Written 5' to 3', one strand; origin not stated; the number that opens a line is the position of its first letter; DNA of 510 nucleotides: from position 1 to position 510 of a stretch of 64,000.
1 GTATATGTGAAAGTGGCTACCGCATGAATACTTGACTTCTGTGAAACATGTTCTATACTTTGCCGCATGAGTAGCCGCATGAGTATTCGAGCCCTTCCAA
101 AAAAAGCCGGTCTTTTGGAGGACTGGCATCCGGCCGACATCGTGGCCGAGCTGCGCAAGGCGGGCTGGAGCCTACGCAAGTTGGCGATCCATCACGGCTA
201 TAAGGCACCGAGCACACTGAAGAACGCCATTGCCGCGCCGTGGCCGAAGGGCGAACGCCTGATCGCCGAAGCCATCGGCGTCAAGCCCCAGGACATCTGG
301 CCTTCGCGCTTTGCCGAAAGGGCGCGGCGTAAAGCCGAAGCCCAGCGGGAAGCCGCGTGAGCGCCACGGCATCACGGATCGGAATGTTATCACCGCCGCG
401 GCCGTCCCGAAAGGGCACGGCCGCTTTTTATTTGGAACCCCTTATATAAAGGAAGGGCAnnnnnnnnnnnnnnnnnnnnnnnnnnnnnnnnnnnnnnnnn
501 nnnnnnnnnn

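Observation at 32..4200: Tail genes are fused to the early operon and would be read from the Pe-like promoter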

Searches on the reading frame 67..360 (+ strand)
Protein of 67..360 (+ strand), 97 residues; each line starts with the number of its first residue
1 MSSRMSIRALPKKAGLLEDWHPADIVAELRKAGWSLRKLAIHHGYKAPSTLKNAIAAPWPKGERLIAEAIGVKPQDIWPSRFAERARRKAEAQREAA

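Call 5: search_protein_families(library=pfam, proteins=[window:67-360:+], max_evalue=0.01)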
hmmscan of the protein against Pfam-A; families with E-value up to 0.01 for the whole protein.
window:67-360:+ (97 aa): 1 family
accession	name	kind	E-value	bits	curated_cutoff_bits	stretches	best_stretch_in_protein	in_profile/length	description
PF13693.12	HTH_35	-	3.7e-25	88.1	25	1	19-89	1-70/75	Winged helix-turn-helix DNA-binding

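Call 9: search_protein_families(library=phrogs, proteins=[window:67-360:+], max_evalue=0.01)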
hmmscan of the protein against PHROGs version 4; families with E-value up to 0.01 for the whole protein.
window:67-360:+ (97 aa): 1 family
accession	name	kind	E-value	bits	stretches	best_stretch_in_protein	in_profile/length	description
phrog_769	-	transcription regulation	6.8e-32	110.3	1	18-94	9-84/89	transcriptional repressor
